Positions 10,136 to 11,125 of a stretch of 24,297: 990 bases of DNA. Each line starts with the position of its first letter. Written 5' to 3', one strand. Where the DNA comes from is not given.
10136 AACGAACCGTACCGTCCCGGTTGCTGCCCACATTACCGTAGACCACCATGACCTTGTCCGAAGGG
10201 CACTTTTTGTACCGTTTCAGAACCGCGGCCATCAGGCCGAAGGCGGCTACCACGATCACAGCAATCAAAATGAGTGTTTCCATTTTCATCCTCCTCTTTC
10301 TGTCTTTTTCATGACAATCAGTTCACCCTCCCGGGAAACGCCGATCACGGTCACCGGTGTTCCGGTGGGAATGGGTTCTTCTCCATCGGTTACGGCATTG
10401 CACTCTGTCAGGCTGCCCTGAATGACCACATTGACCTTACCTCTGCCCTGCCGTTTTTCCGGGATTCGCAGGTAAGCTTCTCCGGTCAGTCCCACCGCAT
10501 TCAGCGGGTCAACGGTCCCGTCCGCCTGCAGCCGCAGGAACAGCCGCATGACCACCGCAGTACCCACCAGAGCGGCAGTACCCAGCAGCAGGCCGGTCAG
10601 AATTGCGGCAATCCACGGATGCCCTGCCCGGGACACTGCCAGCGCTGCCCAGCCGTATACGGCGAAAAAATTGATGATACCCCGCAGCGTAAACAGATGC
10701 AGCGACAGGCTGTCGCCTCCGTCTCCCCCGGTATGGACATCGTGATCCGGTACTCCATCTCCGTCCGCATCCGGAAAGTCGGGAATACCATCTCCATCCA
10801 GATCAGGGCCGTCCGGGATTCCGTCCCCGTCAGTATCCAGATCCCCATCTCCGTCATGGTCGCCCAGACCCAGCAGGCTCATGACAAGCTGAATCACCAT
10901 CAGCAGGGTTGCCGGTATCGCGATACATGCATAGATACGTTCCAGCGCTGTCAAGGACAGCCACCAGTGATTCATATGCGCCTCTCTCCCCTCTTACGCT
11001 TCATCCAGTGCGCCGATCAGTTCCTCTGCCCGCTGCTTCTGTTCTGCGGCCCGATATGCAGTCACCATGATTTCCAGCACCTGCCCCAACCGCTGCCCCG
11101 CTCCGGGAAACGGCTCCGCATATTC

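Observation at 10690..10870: NfeD-like protein carries a thrombospondin-type-3-like Asp-rich calcium-binding repeat tract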

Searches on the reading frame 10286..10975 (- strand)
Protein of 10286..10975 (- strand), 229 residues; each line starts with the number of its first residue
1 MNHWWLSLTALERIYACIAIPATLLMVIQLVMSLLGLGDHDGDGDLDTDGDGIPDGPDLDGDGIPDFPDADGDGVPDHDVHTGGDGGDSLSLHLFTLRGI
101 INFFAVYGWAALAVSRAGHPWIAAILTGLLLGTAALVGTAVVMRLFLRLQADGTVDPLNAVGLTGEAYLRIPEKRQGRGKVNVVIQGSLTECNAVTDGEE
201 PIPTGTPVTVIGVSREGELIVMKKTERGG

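Call 3: search_protein_families(library=pfam, proteins=[window:10286-10975:-], max_evalue=0.1)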
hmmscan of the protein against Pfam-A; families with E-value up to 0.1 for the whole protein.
window:10286-10975:- (229 aa): 5 families
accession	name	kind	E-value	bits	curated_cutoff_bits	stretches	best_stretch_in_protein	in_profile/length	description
PF22807.2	TrAA12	-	3.3e-06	26.1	30.9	1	36-90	387-437/463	TrAA12-like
PF01957.25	NfeD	-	0.013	16.1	29.1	1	162-213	6-48/57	NfeD-like C-terminal, partner-binding domain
PF05279.16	Asp-B-Hydro_N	-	0.019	15.3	23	1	5-50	15-60/66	Aspartyl beta-hydroxylase N-terminal region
PF12483.13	GIDE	-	0.08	12.8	23.6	0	189-227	79-119/160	E3 Ubiquitin ligase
PF11021.13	DUF2613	-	0.095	13.2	22.1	0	120-142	5-27/55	Protein of unknown function (DUF2613)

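Call 4: search_protein_families(library=ncbifam, proteins=[window:10286-10975:-], max_evalue=0.1)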
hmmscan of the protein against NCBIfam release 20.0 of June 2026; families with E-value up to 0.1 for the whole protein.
window:10286-10975:- (229 aa): 0 families

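Call 5: find_homologous_proteins(query=window:10286-10975:-, max_evalue=0.001)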
Query window:10286-10975:- (229 aa): 279 proteins with E <= 0.001 among 8000 candidates; the best 120 are listed.
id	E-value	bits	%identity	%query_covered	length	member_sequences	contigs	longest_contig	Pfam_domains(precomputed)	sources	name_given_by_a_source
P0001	1.0e-147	508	100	100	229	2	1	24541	-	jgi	-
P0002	1.7e-89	317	67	98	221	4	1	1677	-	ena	-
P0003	4.0e-89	316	67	98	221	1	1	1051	-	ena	-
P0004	2.1e-88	314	66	98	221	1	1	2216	-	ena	-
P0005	3.3e-88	313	66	98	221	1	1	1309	-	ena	-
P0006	3.0e-87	310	57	98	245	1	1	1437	-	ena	-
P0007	7.1e-86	306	63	98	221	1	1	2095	-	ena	-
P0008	9.8e-86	305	60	98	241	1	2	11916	-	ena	-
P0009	1.1e-85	305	59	98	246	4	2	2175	-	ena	-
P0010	2.0e-85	304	62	98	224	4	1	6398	-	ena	-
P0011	8.8e-84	299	62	98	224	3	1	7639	-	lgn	-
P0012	4.2e-83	296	56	98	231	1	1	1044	-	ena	-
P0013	5.1e-83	296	60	98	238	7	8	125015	-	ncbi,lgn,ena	-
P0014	5.8e-83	296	56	98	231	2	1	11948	-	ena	-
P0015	5.9e-83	296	56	98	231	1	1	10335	-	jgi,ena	jgi:hypothetical protein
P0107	1.5e-60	223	44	98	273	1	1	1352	-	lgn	-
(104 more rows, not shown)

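Call 10: search_solved_structures(query=window:10286-10975:-, max_evalue=10, show_alignments=3)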
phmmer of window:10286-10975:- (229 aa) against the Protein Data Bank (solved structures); distinct sequences matched with E-value up to 10: 3.
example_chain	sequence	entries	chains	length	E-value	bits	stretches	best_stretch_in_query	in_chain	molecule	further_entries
9fvu_A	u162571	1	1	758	0.68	12.5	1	5-52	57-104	Aspartyl/asparaginyl beta-hydroxylase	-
36zl_A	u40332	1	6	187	1.3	11.6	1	132-160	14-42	Corrinoid adenosyltransferase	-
5wtl_A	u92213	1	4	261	2.2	10.8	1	44-79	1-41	OmpA family protein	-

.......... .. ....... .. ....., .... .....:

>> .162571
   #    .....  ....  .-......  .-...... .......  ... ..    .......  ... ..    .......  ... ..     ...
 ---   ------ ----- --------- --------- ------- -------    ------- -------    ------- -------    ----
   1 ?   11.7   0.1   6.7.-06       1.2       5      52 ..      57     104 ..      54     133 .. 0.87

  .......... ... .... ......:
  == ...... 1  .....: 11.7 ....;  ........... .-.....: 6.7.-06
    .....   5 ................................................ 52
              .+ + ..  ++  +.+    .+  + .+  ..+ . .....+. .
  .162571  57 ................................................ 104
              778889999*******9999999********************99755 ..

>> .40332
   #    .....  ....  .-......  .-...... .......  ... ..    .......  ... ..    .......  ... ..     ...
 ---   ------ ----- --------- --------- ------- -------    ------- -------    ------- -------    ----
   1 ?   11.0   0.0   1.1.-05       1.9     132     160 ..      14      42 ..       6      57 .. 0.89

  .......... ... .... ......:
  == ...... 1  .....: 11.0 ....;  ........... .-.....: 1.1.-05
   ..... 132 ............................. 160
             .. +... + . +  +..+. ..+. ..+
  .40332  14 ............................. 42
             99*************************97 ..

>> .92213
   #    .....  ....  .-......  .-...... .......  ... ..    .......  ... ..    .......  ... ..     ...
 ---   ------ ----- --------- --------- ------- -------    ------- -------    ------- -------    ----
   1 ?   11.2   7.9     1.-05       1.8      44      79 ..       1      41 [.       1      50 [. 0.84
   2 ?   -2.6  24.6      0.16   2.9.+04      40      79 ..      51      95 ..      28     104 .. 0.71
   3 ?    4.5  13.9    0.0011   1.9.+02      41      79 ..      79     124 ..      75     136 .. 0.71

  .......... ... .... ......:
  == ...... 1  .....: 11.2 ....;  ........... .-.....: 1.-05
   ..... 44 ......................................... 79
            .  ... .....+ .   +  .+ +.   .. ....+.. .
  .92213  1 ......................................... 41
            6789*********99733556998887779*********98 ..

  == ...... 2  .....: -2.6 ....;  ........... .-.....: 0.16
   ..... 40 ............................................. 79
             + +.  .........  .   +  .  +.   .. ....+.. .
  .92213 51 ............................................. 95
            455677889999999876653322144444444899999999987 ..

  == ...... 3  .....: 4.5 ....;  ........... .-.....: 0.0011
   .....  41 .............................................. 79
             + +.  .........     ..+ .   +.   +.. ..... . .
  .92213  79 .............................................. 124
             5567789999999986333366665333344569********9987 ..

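Call 24: search_protein_families(library=pfam, alignment_id=A1, max_evalue=0.01)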
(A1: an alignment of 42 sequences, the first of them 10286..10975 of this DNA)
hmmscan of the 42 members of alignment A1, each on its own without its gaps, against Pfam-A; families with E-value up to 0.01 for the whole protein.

A. member 1, window:10286-10975:- (229 aa): 1 family
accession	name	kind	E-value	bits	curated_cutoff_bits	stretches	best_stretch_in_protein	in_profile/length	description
PF22807.2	TrAA12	-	3.3e-06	26.1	30.9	1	36-90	387-437/463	TrAA12-like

B. families by the number of members that match (of 42 scanned): 10 families
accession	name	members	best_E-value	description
PF22807.2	TrAA12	5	3.3e-06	TrAA12-like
PF17197.9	DUF5134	3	0.0024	Domain of unknown function (DUF5134)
PF01957.25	NfeD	3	0.0032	NfeD-like C-terminal, partner-binding domain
PF11992.13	TgpA_N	2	0.0049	TgpA N-terminal domain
PF24400.1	DUF7544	2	0.0074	Family of unknown function (DUF7544)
PF07332.16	Phage_holin_3_6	1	0.00035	Putative Actinobacterial Holin-X, holin superfamily III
PF01839.29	FG-GAP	1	0.0012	FG-GAP repeat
PF18884.5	TSP3_bac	1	0.0027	Bacterial TSP3 repeat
PF13953.12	PapC_C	1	0.0032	PapC C-terminal domain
PF11021.13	DUF2613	1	0.0072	Protein of unknown function (DUF2613)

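Call 25: find_encoding_contigs(protein=P0013, flank=6000, max_places=3)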
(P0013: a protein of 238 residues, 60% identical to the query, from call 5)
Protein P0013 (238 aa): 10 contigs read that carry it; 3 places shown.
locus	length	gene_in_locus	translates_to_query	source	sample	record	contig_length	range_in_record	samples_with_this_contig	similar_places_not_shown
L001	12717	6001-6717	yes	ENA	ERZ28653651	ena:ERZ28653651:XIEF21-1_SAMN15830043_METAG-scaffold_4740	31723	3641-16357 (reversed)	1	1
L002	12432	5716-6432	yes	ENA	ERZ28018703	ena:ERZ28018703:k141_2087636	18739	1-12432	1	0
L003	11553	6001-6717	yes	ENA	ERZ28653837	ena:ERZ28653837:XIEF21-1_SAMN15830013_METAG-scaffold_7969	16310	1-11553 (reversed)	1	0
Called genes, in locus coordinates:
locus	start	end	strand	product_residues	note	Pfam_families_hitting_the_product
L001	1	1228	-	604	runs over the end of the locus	PF22422:MGH1-like_GH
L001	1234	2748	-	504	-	PF22422:MGH1-like_GH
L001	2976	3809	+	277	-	PF00497:SBP_bac_3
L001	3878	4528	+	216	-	PF00528:BPD_transp_1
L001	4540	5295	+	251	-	PF02463:SMC_N, PF00005:ABC_tran, PF13304:AAA_21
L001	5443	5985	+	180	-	PF08876:DUF1836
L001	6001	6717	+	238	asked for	-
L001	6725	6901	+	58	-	-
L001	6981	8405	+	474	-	PF01145:Band_7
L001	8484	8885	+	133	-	-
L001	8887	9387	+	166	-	PF24961:NfeD_membrane, PF01957:NfeD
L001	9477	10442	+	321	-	PF12127:FloA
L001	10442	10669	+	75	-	-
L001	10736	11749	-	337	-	PF03590:AsnA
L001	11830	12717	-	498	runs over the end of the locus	PF00488:MutS_V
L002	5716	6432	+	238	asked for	-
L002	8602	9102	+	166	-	PF24961:NfeD_membrane, PF01957:NfeD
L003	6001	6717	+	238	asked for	-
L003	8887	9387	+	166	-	PF24961:NfeD_membrane, PF01957:NfeD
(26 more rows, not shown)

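Call 27: predict_structure(alignment_id=A1)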
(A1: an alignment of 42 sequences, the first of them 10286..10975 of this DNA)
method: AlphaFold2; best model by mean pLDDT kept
length: 229 residues; sequences in the alignment: 42
mean_pLDDT: 79.6   pTM: 0.62
mean pLDDT of the five models: 79.6, 78.6, 78.2, 77.7, 76.9
residues with pLDDT >= 90: 93; 70-90: 74; 50-70: 44; < 50: 18
segments of 3 or more residues with pLDDT < 50: 44-48, 79-89
pLDDT, mean of each block of 10 residues (from residue 1): 90 92 89 76 49 59 66 63 41 73 93 94 95 92 81 71 89 87 72 92 93 92 82
secondary structure, 60 per line:
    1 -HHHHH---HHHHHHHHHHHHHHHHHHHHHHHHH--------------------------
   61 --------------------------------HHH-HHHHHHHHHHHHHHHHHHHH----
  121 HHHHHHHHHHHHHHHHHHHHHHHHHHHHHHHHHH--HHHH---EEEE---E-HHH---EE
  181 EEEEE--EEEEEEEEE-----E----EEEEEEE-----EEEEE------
elements in order: H2-6 H10-34 H97-116 H121-154 H157-160 E164-167 E179-185 E188-196 E207-213 E219-223

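Call 30: fold_search(model_id=the predicted structure, library=pdb)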
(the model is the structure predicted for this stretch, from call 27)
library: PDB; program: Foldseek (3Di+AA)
matches with E <= 10: 626; with E <= 0.001: 3
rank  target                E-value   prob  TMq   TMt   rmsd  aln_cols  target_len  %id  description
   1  3wwv                  2.0e-05  1.00  0.24  0.78   2.1        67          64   22  C-terminal domain of stomatin operon partner protein 1510-C from Pyrococcus horikoshii (released 2014-10-01)
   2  8z5g_AA               5.0e-05  1.00  0.24  0.34   8.6       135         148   15  Cryo-EM structure of E.coli SPFH-NfeD family protein complex QmcA-YbbJ (released 2024-08-21)
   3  2k14_MODEL_1_A        6.5e-05  1.00  0.28  0.67   3.9        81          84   22  Solution structure of the soluble domain of the NfeD protein YuaF from Bacillus subtilis (released 2008-08-26)
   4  6ok1_B                1.7e-02  0.97  0.20  0.32   5.1        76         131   18  Ltp2-ChsH2(DUF35) aldolase (released 2019-06-26)
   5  6tmf_O                1.7e-02  0.82  0.20  0.28   6.4       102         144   24  Structure of an archaeal ABCE1-bound ribosomal post-splitting complex (released 2020-02-12)
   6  6ok1_D                1.8e-02  0.93  0.19  0.30   5.5        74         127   19  Ltp2-ChsH2(DUF35) aldolase (released 2019-06-26)
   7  7qep_D3               2.0e-02  0.84  0.20  0.31   8.3       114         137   18  Cryo-EM structure of the ribosome from Encephalitozoon cuniculi (released 2022-02-09)
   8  4a76_A                2.4e-02  0.91  0.20  0.41   5.1        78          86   18  The Lin28b Cold shock domain in complex with heptathymidine (released 2012-09-05)
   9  3j0l_L                2.8e-02  0.97  0.23  0.35   4.7        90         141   16  Core of mammalian 80S pre-ribosome in complex with tRNAs fitted to a 9.8A cryo-EM map: classic PRE state 1 (released 2011-11-16)
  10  9qf5_An               3.0e-02  0.69  0.20  0.28   6.3       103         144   24  Structure of P. furiosus 70S ribosome grown at 102deg (released 2025-11-05)
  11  4o1n_D                3.0e-02  0.51  0.15  0.17   6.9        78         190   14  Crystal structure of Staphylococcal superantigen-like protein SAOUHSC_00383 (released 2014-12-24)
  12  6skf_Ao               3.8e-02  0.66  0.19  0.28   6.4       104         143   23  Cryo-EM Structure of T. kodakarensis 70S ribosome (released 2020-07-29)
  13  5aj0_BX               4.1e-02  0.82  0.21  0.32   8.9       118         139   18  Cryo electron microscopy of actively translating human polysomes (POST state). (released 2015-05-20)
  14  6ztj_AL               4.3e-02  0.87  0.21  0.33   5.9        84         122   14  E. coli 70S-RNAP expressome complex in NusG-coupled state (38 nt intervening mRNA) (released 2020-09-16)
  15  4cxg_X                4.6e-02  0.92  0.23  0.37   6.0       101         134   15  Regulation of the mammalian elongation cycle by 40S subunit rolling: a eukaryotic-specific ribosome rearrangement (released 2014-07-16)
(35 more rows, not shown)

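Call 31: find_related_loci(query=A1, collection=genome_contigs, flank=6000)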
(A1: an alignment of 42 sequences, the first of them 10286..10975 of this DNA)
Query A1 (229 aa) in genome_contigs; peptide patterns used: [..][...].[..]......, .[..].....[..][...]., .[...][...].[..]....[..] (x = any residue, [..] = any of these).
348 stretches matched a pattern; 65 encode a relative of the query (tblastn E <= 1e-3); 64 distinct loci.
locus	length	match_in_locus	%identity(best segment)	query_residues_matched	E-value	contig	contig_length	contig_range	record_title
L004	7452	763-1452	62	1-224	2e-86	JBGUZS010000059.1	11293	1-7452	MAG: Oscillospiraceae bacterium isolate ruminal_MAG_449 ruminal_MAG_449_contig_0059, whole genome shotgun sequence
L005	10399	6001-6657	62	1-225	1e-85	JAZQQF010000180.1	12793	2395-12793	MAG: Oscillospiraceae bacterium isolate T1900045236_TH20190006.MAGScoT_cleanbin_000046 SGB_5478_k141_3099650, whole geno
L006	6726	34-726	56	1-225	4e-80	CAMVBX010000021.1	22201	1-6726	MAG TPA_asm: uncultured Clostridia bacterium isolate SRR8387715_bin.32_metaWRAP_v1.3_MAG genome assembly, contig: ERZ142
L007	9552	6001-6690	56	1-224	3e-78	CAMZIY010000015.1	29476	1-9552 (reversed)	MAG TPA_asm: uncultured Clostridia bacterium isolate SRR10912537_bin.2_metaWRAP_v1.3_MAG genome assembly, contig: ERZ142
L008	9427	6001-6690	55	1-224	4e-78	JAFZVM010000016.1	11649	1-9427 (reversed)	MAG: Oscillospiraceae bacterium isolate RGIG8135 Water_buffalos_Rumen-3__c142320, whole genome shotgun sequence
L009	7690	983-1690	59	1-224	3e-72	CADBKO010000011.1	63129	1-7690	MAG: Ruminococcaceae bacterium isolate RUG14053 genome assembly, contig: RUG14053_asm_11, whole genome shotgun sequence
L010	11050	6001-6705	58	1-224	8e-72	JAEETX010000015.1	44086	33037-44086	MAG: Oscillospiraceae bacterium isolate Tb.RUG.415 NODE_2331_length_44086_cov_3.064128, whole genome shotgun sequence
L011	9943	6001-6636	50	1-225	3e-59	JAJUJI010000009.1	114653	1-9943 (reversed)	MAG: Clostridiales bacterium isolate bin113 k141_354511_length_114653_cov_137.0933, whole genome shotgun sequence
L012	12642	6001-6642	48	1-225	9e-55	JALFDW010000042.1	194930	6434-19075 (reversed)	MAG: bacterium isolate SUG591 k141_150503, whole genome shotgun sequence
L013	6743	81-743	46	1-221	1e-54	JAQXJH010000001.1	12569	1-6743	MAG: Bacillota bacterium isolate SUG1246 k141_7259063, whole genome shotgun sequence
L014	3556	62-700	53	1-223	6e-54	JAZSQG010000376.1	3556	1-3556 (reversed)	MAG: Oscillospiraceae bacterium isolate T1900044543_TS20190009.MAGScoT_cleanbin_000065 SGB_95_k141_2387223, whole genome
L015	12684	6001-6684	46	1-224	6e-54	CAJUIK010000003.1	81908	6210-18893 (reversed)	MAG TPA_asm: uncultured Eubacteriales bacterium isolate MGBC139400 genome assembly, contig: MGBC139400.3, whole genome s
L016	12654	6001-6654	46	4-221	1e-53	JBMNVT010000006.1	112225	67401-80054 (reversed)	MAG: Acutalibacteraceae bacterium isolate SBF912SR2HQ0066 scaffold_645_c1, whole genome shotgun sequence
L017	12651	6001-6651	47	4-221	9e-49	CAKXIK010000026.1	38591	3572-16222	MAG: uncultured bacterium isolate MTG243_bin.61.fa genome assembly, contig: NODE_26_length_38591_cov_3.918186, whole gen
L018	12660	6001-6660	43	1-224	6e-48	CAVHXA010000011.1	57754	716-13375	Oscillospiraceae bacterium isolate H07634-L1_cleanbin_000001 genome assembly, contig: Spades_H07634-L1_contig_353, whole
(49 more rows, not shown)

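Call 53: search_protein_representatives(alignment_id=A2)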
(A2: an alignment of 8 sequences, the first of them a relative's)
Query: 8 sequences, 206 profile positions. Proteins with E-value up to 0.001 (for the whole library): 3337; up to 1e-10: 2101; up to 1e-30: 392. The best 150 are listed.
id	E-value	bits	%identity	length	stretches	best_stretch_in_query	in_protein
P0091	2.7e-92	324.2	-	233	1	1-206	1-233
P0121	5.5e-60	218.7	-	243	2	42-205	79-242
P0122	7.8e-57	208.4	-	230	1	1-206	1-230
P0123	1.5e-56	207.6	-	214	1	1-205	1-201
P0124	1.7e-56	207.3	-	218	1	1-203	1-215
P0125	4.0e-56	206.1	-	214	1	1-205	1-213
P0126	5.4e-56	205.7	-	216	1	1-206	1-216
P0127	5.4e-55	202.4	-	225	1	1-203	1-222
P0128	9.8e-54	198.3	-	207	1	1-205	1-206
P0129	5.1e-53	196.0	-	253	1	1-203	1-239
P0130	8.5e-53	195.3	-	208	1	1-203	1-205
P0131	1.8e-52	194.2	-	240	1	1-206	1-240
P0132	2.6e-52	193.6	-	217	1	1-205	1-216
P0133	2.9e-52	193.5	-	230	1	1-206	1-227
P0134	3.3e-52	193.4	-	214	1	1-204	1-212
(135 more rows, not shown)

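Call 64: predict_structure(alignment_id=A3)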
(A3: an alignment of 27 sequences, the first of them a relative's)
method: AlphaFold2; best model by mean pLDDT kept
length: 273 residues; sequences in the alignment: 27
mean_pLDDT: 63.7   pTM: 0.46
mean pLDDT of the five models: 63.7, 62.3, 62.0, 61.9, 61.5
residues with pLDDT >= 90: 57; 70-90: 44; 50-70: 72; < 50: 100
segments of 3 or more residues with pLDDT < 50: 41-68, 76-79, 97-101, 103-109, 113-136, 204-225
pLDDT, mean of each block of 10 residues (from residue 1): 90 93 91 72 45 44 44 51 55 53 44 43 36 44 73 94 95 96 90 74 45 39 46 55 71 65 69 70
secondary structure, 60 per line:
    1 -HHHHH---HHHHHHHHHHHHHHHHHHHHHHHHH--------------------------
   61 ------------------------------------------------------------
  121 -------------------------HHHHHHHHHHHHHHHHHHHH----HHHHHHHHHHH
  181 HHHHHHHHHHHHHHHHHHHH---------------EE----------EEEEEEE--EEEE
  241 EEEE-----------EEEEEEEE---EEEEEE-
elements in order: H2-6 H10-34 H146-165 H170-200 E228-234 E237-244 E256-263 E267-272
